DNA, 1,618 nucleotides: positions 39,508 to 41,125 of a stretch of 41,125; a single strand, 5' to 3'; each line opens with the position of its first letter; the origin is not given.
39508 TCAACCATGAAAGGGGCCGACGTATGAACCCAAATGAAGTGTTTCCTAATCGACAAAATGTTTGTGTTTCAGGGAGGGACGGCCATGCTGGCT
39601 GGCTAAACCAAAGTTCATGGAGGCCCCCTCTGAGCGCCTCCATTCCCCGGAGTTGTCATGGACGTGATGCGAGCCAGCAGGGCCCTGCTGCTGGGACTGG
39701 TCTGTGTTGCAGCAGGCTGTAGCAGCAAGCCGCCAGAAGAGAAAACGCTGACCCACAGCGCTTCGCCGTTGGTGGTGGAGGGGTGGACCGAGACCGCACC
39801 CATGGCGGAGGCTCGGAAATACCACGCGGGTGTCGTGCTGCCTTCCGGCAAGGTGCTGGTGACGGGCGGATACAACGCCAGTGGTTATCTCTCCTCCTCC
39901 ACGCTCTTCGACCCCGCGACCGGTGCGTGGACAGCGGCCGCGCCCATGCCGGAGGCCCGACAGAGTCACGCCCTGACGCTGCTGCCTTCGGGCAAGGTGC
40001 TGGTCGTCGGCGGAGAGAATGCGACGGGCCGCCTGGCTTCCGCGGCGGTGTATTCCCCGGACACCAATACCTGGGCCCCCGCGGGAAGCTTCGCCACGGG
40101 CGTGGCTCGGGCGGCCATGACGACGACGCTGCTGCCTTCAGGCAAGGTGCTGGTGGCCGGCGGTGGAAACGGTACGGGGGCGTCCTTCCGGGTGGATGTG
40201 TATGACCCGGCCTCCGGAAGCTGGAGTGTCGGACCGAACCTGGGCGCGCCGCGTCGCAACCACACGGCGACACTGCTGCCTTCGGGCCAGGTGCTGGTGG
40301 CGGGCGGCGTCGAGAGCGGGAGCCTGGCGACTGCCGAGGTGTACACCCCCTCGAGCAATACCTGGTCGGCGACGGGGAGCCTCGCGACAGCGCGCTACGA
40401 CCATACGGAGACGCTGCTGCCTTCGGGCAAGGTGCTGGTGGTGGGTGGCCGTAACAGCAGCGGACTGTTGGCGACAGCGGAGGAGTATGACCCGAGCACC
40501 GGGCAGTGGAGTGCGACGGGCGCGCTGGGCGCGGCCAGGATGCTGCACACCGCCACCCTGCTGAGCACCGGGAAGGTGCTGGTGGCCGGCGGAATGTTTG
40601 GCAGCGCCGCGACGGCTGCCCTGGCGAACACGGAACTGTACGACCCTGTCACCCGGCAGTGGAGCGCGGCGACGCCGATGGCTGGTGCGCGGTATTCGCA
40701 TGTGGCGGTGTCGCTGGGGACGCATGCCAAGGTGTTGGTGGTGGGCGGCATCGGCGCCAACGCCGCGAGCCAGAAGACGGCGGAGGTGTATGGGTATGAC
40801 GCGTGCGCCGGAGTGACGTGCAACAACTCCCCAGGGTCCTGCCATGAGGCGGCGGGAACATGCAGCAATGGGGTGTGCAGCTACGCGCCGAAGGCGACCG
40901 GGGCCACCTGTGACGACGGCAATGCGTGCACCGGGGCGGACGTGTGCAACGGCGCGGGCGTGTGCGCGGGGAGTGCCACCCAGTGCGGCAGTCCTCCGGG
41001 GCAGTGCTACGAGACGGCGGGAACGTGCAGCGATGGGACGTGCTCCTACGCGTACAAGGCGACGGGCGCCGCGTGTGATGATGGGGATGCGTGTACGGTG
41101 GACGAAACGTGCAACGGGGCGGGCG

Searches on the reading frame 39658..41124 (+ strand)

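Call 99: search_protein_families(library=pfam, proteins=[window:39658-41124:+], max_evalue=0.001)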
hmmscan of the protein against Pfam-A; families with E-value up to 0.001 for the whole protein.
window:39658-41124:+ (489 aa): 10 families
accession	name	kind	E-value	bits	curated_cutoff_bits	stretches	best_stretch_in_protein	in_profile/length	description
PF13418.12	Kelch_4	-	5.9e-52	173.8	21.6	5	52-99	1-49/49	Galactose oxidase, central domain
PF01344.31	Kelch_1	-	3.2e-47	158.1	20.1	6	257-285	12-40/46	Kelch motif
PF13415.12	Kelch_3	-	4.4e-37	125.9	22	4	64-108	2-47/48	Galactose oxidase, central domain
PF13964.12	Kelch_6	-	1.5e-34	117.3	25.3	2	56-101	4-50/50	Kelch motif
PF24981.1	Beta-prop_ATRN-LZTR1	-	1.6e-30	106.8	50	3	229-378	72-234/289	Attractin/LZTR1 beta-propeller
PF24681.1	Kelch_KLHDC2_KLHL20_DRC7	-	3.4e-29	102.2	50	2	161-364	8-221/221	KLHDC2/KLHL20/DRC7 Kelch-repeats domain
PF07646.21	Kelch_2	-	6.4e-26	89.4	21.3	1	246-289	2-46/48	Kelch motif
PF25210.1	Kelch_FKB95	-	4.9e-16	59.6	70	2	53-168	32-148/268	FKB95, Kelch-repeats domain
PF07250.17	Glyoxal_oxid_N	-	1.3e-11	44.6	37.5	1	204-268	72-139/243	Glyoxal oxidase N-terminus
PF24996.1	NANM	-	7e-08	32.1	45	0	226-269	290-332/350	N-acetylneuraminate epimerase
